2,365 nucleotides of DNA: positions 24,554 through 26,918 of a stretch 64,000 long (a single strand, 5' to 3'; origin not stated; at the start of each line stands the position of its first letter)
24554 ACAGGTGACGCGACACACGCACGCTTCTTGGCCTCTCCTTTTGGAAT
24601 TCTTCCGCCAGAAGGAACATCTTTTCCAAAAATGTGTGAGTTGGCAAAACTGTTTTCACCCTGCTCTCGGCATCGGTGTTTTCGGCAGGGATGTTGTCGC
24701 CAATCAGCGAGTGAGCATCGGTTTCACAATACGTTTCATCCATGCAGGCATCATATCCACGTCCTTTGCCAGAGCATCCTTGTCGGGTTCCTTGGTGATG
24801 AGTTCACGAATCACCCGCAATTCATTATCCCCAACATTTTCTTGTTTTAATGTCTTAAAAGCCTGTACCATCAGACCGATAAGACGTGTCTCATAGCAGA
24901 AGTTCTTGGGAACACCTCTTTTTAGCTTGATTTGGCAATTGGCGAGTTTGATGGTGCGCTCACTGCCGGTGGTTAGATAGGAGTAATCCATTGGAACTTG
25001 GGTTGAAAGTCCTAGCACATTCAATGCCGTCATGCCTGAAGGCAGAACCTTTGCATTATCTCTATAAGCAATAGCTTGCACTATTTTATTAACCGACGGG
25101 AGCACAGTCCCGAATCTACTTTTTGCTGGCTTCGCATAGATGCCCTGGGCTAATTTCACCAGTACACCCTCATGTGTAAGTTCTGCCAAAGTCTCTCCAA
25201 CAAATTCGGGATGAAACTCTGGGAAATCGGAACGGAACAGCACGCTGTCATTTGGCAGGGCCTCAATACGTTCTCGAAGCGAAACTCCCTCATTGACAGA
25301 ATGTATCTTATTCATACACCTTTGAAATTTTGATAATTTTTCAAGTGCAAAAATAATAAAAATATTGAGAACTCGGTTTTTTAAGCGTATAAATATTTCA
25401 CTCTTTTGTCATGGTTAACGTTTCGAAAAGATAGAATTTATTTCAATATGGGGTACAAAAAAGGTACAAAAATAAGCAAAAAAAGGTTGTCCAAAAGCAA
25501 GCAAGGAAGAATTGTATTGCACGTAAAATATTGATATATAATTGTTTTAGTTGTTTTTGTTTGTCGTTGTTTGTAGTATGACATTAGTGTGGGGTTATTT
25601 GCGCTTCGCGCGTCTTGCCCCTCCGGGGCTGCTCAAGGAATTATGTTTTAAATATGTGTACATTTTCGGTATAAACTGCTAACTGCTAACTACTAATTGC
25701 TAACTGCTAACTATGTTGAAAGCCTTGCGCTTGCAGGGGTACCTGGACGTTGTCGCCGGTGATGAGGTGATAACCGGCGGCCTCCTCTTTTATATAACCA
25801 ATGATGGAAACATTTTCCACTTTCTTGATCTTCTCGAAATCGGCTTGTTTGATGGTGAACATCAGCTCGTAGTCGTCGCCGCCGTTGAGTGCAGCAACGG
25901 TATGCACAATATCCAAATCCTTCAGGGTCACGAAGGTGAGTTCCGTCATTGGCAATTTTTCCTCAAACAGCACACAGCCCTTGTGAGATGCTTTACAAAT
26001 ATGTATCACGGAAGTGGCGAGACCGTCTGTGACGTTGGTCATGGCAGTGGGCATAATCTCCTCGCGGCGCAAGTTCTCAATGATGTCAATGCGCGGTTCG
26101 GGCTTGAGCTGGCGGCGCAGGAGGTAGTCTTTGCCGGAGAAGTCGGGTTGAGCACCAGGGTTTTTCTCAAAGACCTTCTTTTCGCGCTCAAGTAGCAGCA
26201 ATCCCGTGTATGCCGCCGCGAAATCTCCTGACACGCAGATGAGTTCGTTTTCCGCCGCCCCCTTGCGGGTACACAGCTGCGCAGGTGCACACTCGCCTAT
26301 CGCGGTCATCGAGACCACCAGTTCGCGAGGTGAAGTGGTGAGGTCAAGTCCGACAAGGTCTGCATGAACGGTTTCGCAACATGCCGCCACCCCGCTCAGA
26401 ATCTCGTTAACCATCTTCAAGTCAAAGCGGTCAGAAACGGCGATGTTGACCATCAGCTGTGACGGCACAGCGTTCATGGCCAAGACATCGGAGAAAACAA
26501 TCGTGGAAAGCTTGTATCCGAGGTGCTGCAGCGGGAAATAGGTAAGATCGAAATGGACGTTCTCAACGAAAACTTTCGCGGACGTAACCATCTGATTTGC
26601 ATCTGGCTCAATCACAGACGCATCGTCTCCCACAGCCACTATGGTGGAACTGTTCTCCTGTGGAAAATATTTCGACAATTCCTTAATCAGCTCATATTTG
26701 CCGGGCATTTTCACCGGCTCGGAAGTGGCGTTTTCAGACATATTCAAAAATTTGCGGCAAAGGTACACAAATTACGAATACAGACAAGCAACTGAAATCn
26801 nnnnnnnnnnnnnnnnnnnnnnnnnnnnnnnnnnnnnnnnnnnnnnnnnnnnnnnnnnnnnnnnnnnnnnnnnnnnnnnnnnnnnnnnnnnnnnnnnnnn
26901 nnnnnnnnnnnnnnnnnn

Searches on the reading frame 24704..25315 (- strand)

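Call 11: search_protein_families(library=pfam, proteins=[window:24704-25315:-], max_evalue=0.01)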
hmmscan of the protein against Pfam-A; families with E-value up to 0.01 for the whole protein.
window:24704-25315:- (203 aa): 2 families
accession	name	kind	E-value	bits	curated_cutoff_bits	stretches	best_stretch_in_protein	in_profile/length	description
PF19570.5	DUF6088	-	1.1e-41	142.9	25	1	14-179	3-170/172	Family of unknown function (DUF6088)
PF17194.10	AbiEi_3_N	-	0.00041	20.8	26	1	45-109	35-93/93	Transcriptional regulator, AbiEi antitoxin N-terminal domain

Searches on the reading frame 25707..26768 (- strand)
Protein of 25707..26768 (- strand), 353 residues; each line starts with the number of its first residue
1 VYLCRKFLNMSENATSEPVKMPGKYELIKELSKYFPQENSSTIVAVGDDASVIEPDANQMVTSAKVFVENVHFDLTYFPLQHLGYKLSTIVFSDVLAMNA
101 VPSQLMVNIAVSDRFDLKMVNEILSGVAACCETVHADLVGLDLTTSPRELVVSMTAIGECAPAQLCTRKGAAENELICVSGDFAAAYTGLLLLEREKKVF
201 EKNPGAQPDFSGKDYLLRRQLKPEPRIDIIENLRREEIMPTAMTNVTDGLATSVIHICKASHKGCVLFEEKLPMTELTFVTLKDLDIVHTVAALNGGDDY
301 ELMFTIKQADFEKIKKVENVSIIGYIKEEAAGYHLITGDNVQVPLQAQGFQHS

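Call 11: search_protein_families(library=pfam, proteins=[window:25707-26768:-], max_evalue=0.01)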
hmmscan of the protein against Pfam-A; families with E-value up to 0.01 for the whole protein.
window:25707-26768:- (353 aa): 1 family
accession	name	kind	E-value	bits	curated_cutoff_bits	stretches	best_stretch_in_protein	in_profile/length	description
PF00586.29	AIRS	-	2.4e-17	63.8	24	1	47-159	1-111/112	AIR synthase related protein, N-terminal domain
